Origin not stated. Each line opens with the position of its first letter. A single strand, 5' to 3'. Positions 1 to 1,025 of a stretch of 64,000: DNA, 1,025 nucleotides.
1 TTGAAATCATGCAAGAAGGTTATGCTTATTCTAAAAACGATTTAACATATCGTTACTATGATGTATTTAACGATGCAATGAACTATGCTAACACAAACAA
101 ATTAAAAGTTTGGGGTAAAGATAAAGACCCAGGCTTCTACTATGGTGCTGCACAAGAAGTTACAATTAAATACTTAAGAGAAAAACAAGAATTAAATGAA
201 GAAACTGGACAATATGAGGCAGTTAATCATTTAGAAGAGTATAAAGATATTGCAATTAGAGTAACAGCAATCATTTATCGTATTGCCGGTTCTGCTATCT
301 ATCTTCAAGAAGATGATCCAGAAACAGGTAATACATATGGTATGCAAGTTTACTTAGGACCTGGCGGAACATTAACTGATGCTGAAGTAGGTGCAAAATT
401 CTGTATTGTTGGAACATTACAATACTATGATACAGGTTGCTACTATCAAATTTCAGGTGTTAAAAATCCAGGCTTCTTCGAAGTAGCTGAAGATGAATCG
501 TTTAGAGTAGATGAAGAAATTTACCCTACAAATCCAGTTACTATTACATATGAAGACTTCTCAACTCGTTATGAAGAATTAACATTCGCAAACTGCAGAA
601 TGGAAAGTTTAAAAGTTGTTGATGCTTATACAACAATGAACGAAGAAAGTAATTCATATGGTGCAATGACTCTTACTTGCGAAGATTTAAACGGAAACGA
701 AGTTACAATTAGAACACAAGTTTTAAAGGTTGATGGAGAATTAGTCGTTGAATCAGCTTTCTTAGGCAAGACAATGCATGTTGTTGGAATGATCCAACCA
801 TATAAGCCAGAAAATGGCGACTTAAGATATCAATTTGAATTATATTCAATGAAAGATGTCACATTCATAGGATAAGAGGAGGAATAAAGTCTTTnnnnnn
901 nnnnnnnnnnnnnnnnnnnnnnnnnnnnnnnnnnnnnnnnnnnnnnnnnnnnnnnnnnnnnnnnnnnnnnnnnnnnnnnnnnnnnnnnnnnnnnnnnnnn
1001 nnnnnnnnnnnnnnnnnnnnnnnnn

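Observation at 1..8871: Island of three different surface/secreted nuclease types plus OB-fold lipoproteins, uridine kinase and a tRNA-Lys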

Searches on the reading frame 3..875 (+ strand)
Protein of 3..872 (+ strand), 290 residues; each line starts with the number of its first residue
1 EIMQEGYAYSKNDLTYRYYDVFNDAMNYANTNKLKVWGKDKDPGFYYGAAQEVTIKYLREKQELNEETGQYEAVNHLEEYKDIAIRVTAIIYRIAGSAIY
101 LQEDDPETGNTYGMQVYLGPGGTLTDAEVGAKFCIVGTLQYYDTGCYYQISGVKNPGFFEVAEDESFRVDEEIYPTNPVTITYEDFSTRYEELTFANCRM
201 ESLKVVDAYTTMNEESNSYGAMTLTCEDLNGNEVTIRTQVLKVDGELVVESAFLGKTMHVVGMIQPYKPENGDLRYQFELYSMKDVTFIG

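Call 4: search_protein_families(library=pfam, proteins=[window:9-875:+], max_evalue=0.1)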
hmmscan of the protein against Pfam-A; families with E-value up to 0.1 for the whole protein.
window:9-875:+ (288 aa): 1 family
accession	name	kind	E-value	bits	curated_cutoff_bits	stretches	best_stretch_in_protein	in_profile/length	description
PF13789.11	DUF4181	-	0.069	14.1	25.4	0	55-102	8-57/108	Domain of unknown function (DUF4181)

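Call 5: search_protein_families(library=ncbifam, proteins=[window:9-875:+], max_evalue=0.1)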
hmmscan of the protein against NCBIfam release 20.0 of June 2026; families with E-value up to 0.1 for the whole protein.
window:9-875:+ (288 aa): 0 families

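Call 61: search_protein_representatives(protein=window:3-872:+)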
Query: 290 residues. Proteins with E-value up to 0.001 (for the whole library): 219; up to 1e-10: 121; up to 1e-30: 2. The best 150 are listed.
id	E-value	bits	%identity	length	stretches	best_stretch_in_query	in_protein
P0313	6.8e-145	498.0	74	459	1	1-289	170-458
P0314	3.6e-34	134.7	41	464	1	1-286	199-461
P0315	9.4e-30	120.2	37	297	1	1-288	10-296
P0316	1.3e-29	119.8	38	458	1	1-287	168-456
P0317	3.8e-29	118.2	38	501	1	1-288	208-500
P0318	1.1e-27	113.4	38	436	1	1-281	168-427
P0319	2.9e-27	112.0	37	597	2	79-290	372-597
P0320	9.2e-27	110.4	40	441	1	1-277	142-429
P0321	1.2e-26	110.0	41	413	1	1-287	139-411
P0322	2.0e-26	109.3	36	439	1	1-287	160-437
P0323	2.7e-26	108.9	41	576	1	1-288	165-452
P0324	2.8e-26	108.8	34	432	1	1-288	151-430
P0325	1.6e-25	106.3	40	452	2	179-287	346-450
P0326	3.2e-25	105.4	42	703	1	1-267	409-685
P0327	4.4e-25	104.9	36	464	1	1-289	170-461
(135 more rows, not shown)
